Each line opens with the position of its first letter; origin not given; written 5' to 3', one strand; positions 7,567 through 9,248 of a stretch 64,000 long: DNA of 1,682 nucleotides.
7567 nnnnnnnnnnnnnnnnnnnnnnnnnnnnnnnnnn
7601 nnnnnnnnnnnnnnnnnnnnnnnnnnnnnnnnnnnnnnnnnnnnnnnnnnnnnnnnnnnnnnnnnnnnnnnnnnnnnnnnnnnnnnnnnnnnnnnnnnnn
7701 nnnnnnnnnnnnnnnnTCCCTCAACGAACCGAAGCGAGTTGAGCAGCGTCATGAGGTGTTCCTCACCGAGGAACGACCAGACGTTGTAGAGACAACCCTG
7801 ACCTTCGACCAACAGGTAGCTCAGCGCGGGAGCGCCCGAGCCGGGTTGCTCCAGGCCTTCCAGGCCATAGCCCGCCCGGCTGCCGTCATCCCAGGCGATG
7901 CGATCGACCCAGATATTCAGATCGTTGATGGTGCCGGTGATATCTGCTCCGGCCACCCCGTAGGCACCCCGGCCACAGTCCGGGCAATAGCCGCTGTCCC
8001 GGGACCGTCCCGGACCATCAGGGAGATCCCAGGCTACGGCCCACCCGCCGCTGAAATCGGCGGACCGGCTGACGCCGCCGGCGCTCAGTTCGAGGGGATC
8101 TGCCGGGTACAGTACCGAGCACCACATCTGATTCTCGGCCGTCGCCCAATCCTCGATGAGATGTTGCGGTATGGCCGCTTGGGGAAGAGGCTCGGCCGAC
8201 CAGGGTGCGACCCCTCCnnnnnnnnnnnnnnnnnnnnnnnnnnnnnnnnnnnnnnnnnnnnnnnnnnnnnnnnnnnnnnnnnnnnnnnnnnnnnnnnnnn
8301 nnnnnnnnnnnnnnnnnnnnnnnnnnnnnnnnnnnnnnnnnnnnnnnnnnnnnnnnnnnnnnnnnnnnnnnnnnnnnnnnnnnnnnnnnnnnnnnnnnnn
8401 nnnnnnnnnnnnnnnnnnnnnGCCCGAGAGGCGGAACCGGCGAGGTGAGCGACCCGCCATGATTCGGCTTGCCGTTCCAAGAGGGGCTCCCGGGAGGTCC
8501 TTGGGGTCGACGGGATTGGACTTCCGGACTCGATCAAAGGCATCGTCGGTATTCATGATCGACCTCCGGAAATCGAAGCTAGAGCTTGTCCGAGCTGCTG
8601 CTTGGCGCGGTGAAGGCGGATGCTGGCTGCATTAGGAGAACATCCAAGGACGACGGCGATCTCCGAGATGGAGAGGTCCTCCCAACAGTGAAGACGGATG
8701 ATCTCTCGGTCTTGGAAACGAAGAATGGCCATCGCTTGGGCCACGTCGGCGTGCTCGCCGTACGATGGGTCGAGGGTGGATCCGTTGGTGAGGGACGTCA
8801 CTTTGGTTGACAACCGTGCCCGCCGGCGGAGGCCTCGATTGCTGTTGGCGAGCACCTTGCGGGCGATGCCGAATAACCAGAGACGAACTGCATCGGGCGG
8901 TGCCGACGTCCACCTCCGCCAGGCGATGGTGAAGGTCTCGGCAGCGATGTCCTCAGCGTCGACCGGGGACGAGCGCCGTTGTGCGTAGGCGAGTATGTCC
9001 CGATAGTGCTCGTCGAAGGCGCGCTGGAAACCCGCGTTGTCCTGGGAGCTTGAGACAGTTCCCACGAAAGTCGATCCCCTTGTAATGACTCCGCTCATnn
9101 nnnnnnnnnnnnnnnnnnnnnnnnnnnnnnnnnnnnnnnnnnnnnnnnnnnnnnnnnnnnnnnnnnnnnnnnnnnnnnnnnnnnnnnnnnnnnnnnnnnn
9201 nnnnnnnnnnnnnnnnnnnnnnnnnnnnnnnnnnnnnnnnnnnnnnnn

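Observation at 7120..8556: Anti-sigma-like membrane protein with an internal tandem duplication carrying YC(P/A)DCGRGA(Y/F)G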

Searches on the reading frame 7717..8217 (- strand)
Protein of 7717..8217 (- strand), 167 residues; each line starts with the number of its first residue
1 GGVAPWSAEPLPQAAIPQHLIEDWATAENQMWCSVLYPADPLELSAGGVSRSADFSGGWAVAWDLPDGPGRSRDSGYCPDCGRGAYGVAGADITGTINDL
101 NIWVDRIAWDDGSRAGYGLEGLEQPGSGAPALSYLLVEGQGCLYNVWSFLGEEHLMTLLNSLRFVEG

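Call 35: search_protein_representatives(alignment_id=A3)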
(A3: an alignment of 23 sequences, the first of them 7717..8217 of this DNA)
Query: 23 sequences, 169 profile positions. Proteins with E-value up to 0.001 (for the whole library): 331; up to 1e-10: 259; up to 1e-30: 125. The best 150 are listed.
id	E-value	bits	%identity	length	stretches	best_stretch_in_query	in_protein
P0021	1.2e-120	415.8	-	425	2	2-168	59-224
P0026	4.7e-118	407.4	-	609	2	2-169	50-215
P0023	2.9e-116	401.6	-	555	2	2-169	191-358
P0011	4.7e-113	391.1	-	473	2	2-168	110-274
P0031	4.3e-112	388.0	-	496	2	3-169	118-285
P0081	1.0e-111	386.8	-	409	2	3-169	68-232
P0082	8.1e-104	361.1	-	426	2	2-169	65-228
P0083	8.4e-98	341.5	-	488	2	3-169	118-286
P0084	9.3e-89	312.1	-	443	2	2-168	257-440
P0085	1.0e-88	311.9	-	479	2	3-169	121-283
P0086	1.6e-84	298.3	-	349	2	3-169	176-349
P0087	4.1e-84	296.9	-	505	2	2-169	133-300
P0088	1.1e-83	295.5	-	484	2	2-169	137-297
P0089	7.7e-83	292.8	-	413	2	2-168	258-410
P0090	1.7e-82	291.7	-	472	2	2-169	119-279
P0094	8.6e-58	211.3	-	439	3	22-166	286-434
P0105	1.5e-47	178.0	-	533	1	2-168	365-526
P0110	1.4e-45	171.6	-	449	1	3-169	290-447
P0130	4.7e-40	153.6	-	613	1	3-169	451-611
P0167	1.4e-34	135.7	-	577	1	8-168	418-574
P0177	4.4e-34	134.1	-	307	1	3-169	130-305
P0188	1.2e-32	129.5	-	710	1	7-168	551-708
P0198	7.8e-31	123.6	-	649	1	2-168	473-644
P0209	6.3e-29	117.4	-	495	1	7-168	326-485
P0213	8.8e-28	113.6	-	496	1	2-168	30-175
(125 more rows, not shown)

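Call 39: search_protein_families(library=pfam, proteins=[P0105, P0167, P0188, P0209, P0110, P0198, P0130, P0213, P0094, P0177], max_evalue=0.01)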
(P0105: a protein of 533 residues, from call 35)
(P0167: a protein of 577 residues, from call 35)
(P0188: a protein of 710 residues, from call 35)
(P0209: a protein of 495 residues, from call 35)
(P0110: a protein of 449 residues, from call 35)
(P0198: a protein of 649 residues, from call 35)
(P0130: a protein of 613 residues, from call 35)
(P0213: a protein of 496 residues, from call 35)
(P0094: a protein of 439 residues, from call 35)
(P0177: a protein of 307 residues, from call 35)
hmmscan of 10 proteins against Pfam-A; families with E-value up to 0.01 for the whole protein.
P0105 (533 aa): 4 families
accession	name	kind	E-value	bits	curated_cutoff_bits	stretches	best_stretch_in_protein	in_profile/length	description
PF00069.31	Pkinase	-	2.1e-37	129.4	31.7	1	2-232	28-253/263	Protein kinase domain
PF07714.23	PK_Tyr_Ser-Thr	-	3.9e-22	79.2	23.1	1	1-238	31-255/258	Protein tyrosine and serine/threonine kinase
PF06293.20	Kdo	-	0.00073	19.5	21.3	1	42-126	85-169/207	Lipopolysaccharide kinase (Kdo/WaaP) family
PF03109.22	ABC1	-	0.0093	15.6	22.9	0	43-127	137-215/244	ABC1 atypical kinase-like domain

P0167 (577 aa): 7 families
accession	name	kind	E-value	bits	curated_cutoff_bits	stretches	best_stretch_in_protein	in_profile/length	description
PF00069.31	Pkinase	-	9.1e-39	133.9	31.7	1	18-266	1-259/263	Protein kinase domain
PF07714.23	PK_Tyr_Ser-Thr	-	2.3e-20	73.4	23.1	1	21-268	4-258/258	Protein tyrosine and serine/threonine kinase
PF01636.29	APH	-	2.8e-08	34.3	23.2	1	135-166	169-202/239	Phosphotransferase enzyme family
PF03109.22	ABC1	-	5.7e-05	22.8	22.9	1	89-164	142-217/244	ABC1 atypical kinase-like domain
PF06293.20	Kdo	-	0.0023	17.8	21.3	1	92-155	94-163/207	Lipopolysaccharide kinase (Kdo/WaaP) family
PF01163.29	RIO1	-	0.0029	17.7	22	1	62-159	55-149/187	RIO domain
PF19974.5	TCAD9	-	0.0038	16.9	40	1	129-158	292-321/429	Ternary complex associated domain 9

P0188 (710 aa): 7 families
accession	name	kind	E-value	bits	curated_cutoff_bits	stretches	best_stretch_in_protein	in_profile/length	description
PF00069.31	Pkinase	-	4.9e-37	128.2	31.7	1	2-238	13-260/263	Protein kinase domain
PF07714.23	PK_Tyr_Ser-Thr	-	6.7e-21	75.2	23.1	1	9-239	25-258/258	Protein tyrosine and serine/threonine kinase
PF03109.22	ABC1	-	2.7e-06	27.1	22.9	1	63-143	144-224/244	ABC1 atypical kinase-like domain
PF11611.13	DUF4352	-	3.4e-06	27.8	25.9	1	408-522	3-112/122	Domain of unknown function (DUF4352)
PF01636.29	APH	-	5.4e-06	26.8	23.2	1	106-133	168-197/239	Phosphotransferase enzyme family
PF01163.29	RIO1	-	0.0011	19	22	1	64-139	83-157/187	RIO domain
PF19974.5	TCAD9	-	0.0053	16.4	40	1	103-130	294-321/429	Ternary complex associated domain 9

P0209 (495 aa): 5 families
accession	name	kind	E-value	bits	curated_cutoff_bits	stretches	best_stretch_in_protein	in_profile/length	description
PF00069.31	Pkinase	-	7.4e-38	130.9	31.7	1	17-268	1-260/263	Protein kinase domain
PF07714.23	PK_Tyr_Ser-Thr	-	1.5e-22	80.6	23.1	1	22-269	6-258/258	Protein tyrosine and serine/threonine kinase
PF01636.29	APH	-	1.9e-05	25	23.2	1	136-169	168-203/239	Phosphotransferase enzyme family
PF03109.22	ABC1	-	7.4e-05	22.4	22.9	0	93-178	144-229/244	ABC1 atypical kinase-like domain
PF06293.20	Kdo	-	0.0015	18.4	21.3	1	90-154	90-155/207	Lipopolysaccharide kinase (Kdo/WaaP) family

P0110 (449 aa): 1 family
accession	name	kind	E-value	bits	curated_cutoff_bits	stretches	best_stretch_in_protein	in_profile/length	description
PF00226.36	DnaJ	-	1.1e-11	45.1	27.8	1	6-62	2-53/63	DnaJ domain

P0198 (649 aa): 1 family
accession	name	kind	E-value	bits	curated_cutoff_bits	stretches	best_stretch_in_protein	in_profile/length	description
PF03793.24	PASTA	-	0.00016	22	23.2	1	405-464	3-62/64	PASTA domain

P0130 (613 aa): 0 families

P0213 (496 aa): 1 family
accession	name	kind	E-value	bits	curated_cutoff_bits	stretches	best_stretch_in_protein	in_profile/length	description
PF13308.11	YARHG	-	1.2e-17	64.1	27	1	431-490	23-84/85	YARHG domain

P0094 (439 aa): 0 families

P0177 (307 aa): 0 families

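Call 49: predict_structure(alignment_id=A3)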
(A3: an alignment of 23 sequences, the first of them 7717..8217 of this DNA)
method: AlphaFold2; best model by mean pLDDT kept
length: 167 residues; sequences in the alignment: 23
mean_pLDDT: 96.2   pTM: 0.92
mean pLDDT of the five models: 96.2, 95.8, 95.6, 95.4, 95.3
residues with pLDDT >= 90: 157; 70-90: 10; 50-70: 0; < 50: 0
segments of 3 or more residues with pLDDT < 50: none
pLDDT, mean of each block of 10 residues (from residue 1): 97 97 96 97 93 92 97 95 98 91 97 98 96 98 97 98 97
secondary structure, 60 per line:
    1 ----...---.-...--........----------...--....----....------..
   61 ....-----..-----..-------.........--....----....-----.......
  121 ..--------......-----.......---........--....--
elements in order: H18-25 E36-38 H41-44 E49-52 E59-64 E86-94 H97-100 E105-108 E114-119 E131-136 E142-148 H152-159 E162-165

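Call 55: find_related_loci(query=A5, collection=genome_contigs, flank=4000)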
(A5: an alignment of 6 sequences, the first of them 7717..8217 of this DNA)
Query A5 (167 aa) in genome_contigs; peptide patterns used: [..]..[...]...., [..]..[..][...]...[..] (x = any residue, [..] = any of these).
86 stretches matched a pattern; 55 encode a relative of the query (tblastn E <= 1e-3); 54 distinct loci.
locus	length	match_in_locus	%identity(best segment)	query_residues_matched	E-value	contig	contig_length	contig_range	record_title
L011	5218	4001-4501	79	1-167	4e-89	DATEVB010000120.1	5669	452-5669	MAG TPA_asm: Acidimicrobiia bacterium isolate SMAG_U8356 k141_996914, whole genome shotgun sequence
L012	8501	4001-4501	77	1-167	3e-87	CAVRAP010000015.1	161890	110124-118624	MAG: uncultured Actinomycetota bacterium isolate MFD03551.bin.1.83 genome assembly, contig: contig_37416, whole genome s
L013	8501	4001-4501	74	1-167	2e-84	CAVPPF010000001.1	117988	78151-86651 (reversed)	MAG: uncultured Actinomycetota bacterium isolate MFD09964.bin.1.235 genome assembly, contig: contig_19021, whole genome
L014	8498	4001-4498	73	2-167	2e-81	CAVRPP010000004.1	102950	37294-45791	MAG: uncultured Actinomycetota bacterium isolate MFD03551.bin.1.99 genome assembly, contig: contig_18392, whole genome s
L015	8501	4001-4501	75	1-167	3e-85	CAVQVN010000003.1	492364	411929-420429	MAG: uncultured Actinomycetota bacterium isolate MFD09964.bin.1.364 genome assembly, contig: contig_21321, whole genome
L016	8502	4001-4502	72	1-167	2e-66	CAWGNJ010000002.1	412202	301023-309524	MAG: uncultured Actinomycetota bacterium isolate MFD03804.bin.3.76 genome assembly, contig: contig_37506, whole genome s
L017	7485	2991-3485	55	3-167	4e-57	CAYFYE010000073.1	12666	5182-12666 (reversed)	MAG TPA_asm: uncultured Acidimicrobiia bacterium isolate ERP108616_co2_12 genome assembly, contig: NODE_8668_length_1266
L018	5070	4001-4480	52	4-167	1e-54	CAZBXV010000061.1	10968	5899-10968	MAG TPA_asm: uncultured Acidimicrobiia bacterium isolate SRP214966_co1_475 genome assembly, contig: NODE_9386_length_109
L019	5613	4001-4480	59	4-167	3e-54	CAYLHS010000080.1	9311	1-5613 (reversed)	MAG TPA_asm: uncultured Acidimicrobiia bacterium isolate binchicken_co151_350 genome assembly, contig: NODE_11747_length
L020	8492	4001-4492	56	4-167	4e-53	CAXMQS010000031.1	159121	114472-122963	MAG: uncultured Acidimicrobiia bacterium isolate 10C-St20-MC-01_bin.7.orig genome assembly, contig: k141_1643302, whole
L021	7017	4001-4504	52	3-167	4e-53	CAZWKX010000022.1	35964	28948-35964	MAG TPA_asm: uncultured Acidimicrobiia bacterium isolate SRP214966_co4_433 genome assembly, contig: NODE_765_length_3596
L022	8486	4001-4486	54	6-167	2e-52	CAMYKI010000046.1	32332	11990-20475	MAG: uncultured Acidimicrobiaceae bacterium isolate FCS_M_Acidobacteriota_18 genome assembly, contig: scaffold_1579, who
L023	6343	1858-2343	54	6-167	1e-51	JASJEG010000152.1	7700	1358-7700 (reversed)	MAG: Acidimicrobiia bacterium isolate MO_207.B6 MO_207.c_2577, whole genome shotgun sequence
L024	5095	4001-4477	55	5-167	7e-52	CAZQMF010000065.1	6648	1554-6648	MAG TPA_asm: uncultured Acidimicrobiia bacterium isolate SRP214966_co3_409 genome assembly, contig: NODE_21482_length_66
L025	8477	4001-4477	55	5-167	3e-51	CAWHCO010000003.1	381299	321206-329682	MAG: uncultured bacterium isolate MFD02923.bin.2.53 genome assembly, contig: contig_17494, whole genome shotgun sequence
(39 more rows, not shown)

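Call 77: search_protein_families(library=pfam, alignment_id=A3, max_evalue=1)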
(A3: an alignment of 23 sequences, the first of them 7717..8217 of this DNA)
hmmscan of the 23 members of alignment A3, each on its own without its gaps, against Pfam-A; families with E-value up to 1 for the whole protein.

A. member 1, window:7717-8217:- (167 aa): 0 families

B. families by the number of members that match (of 23 scanned): 3 families
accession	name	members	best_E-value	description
PF24458.1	DUF7573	1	0.098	Domain of unknown function (DUF7573)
PF06424.17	PRP1_N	1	0.15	PRP1 splicing factor, N-terminal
PF11575.13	FhuF_C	1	0.47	FhuF 2Fe-2S C-terminal domain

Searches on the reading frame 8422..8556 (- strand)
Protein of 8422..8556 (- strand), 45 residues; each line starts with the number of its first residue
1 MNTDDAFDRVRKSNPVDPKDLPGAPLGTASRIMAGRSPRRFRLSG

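Call 88: find_homologous_proteins(query=A7, max_evalue=0.01)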
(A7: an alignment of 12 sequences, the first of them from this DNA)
Query A7 (12 sequences) (45 aa, profile of the alignment): 1 proteins with E <= 0.01 among 124 candidates.
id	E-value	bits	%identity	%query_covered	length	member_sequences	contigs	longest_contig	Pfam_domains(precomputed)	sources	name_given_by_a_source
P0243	2.5e-10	58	58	100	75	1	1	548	-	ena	-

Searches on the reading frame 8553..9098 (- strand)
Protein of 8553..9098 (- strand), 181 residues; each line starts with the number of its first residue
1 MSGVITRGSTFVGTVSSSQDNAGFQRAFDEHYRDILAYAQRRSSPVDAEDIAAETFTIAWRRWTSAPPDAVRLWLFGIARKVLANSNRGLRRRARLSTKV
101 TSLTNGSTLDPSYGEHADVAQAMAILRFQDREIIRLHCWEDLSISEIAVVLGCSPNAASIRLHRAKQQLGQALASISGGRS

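Call 4: search_protein_families(library=pfam, proteins=[window:8553-9098:-], max_evalue=1)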
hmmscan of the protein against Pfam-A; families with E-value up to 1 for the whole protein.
window:8553-9098:- (181 aa): 9 families
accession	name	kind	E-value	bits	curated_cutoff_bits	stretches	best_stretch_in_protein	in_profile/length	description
PF08281.18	Sigma70_r4_2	-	1.2e-12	47.7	25.7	1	119-169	4-54/54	Sigma-70, region 4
PF04542.20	Sigma70_r2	-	4.8e-07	29.9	24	1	28-92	2-70/71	Sigma-70 region 2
PF04545.22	Sigma70_r4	-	4.9e-06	26.4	24.1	1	122-169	1-48/50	Sigma-70, region 4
PF13936.12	HTH_38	-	0.0023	18.1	27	1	126-156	5-35/44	Helix-turn-helix domain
PF13384.12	HTH_23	-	0.0034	17.6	24.6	1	133-166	10-42/50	Homeodomain-like domain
PF13556.12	HTH_30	-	0.007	16.6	27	1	139-175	10-46/59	PucR C-terminal helix-turn-helix domain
PF07638.17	Sigma70_ECF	-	0.097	13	21.1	1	124-173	134-183/185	ECF sigma factor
PF02001.22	DUF134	-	0.15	13.1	27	1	123-173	32-82/98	Protein of unknown function DUF134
PF04297.20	UPF0122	-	0.16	12.7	22.7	1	129-169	21-61/101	Putative helix-turn-helix protein, YlxM / p13 like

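Call 5: search_protein_families(library=ncbifam, proteins=[window:8553-9098:-], max_evalue=1)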
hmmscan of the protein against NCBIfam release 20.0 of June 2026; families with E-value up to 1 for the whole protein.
window:8553-9098:- (181 aa): 74 families (the best 25 are shown)
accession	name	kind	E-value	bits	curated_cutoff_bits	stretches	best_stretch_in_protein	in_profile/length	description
TIGR02983.1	SigE-fam_strep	subfamily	7.4e-19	68.2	141.55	1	21-174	5-159/162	SigE family RNA polymerase sigma factor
TIGR02937.1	sigma70-ECF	superfamily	5.4e-16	58.7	42.9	1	24-173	3-165/165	sigma-70 family RNA polymerase sigma factor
TIGR02952.1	Sig70_famx2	equivalog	1.5e-15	57.5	206.45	1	18-170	7-167/170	ECF subfamily RNA polymerase sigma factor, BldN family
NF007227.0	PRK09645.1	subfamily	1.7e-15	57.3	202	1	17-174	8-171/177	sigma-70 family RNA polymerase sigma factor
NF004113.0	PRK05602.1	equivalog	5.1e-14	52.4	208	1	18-175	41-203/211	RNA polymerase sigma factor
TIGR02950.1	SigM_subfam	subfamily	3.5e-13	49.7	147.95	1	28-172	6-157/159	RNA polymerase sigma factor, SigM family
TIGR02985.1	Sig70_bacteroi1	subfamily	3.6e-13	50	126.4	1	24-173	3-162/162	RNA polymerase sigma-70 factor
TIGR02989.1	Sig-70_gvs1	subfamily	1.7e-11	44.3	124.55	1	24-171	3-156/158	RNA polymerase sigma-70 factor, Rhodopirellula/Verrucomicrobium family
TIGR02984.1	Sig-70_plancto1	subfamily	3.7e-11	43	183.75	1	117-172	132-187/189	RNA polymerase sigma-70 factor, Planctomycetaceae-specific subfamily 1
NF009166.1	PRK12513.1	equivalog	1.4e-10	41.2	206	1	20-175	20-188/193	RNA polymerase sigma factor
NF009170.0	PRK12517.1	subfamily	2.3e-10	40.2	197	1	30-174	31-177/188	RNA polymerase sigma factor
NF053879.1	RNAPolSigSigVBac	equivalog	2.9e-10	40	190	1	36-172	20-154/160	RNA polymerase sigma factor SigV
NF058625.1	sigma_PG0214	equivalog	4.1e-10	39.6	130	1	24-175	6-163/170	GFO_1088 family ECF-type sigma factor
NF006089.0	PRK08241.1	subfamily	6.6e-10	38.6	240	1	16-98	16-100/343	RNA polymerase subunit sigma-70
NF009165.0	PRK12512.1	equivalog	8e-10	38.6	198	1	44-173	49-179/184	RNA polymerase sigma factor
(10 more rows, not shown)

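Call 59: search_solved_structures(query=window:8556-9098:-, max_evalue=0.00001)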
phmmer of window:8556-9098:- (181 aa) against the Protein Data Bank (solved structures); distinct sequences matched with E-value up to 0.00001: 2.
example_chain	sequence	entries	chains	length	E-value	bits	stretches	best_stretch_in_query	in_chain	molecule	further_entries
6dv9_F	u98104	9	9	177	9.4e-10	42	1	22-173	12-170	ECF RNA polymerase sigma factor SigL | RNA polymerase sigma factor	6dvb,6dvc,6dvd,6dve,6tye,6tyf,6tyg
4cxf_A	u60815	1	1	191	1.3e-06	31.8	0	17-173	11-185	RNA POLYMERASE SIGMA FACTOR CNRH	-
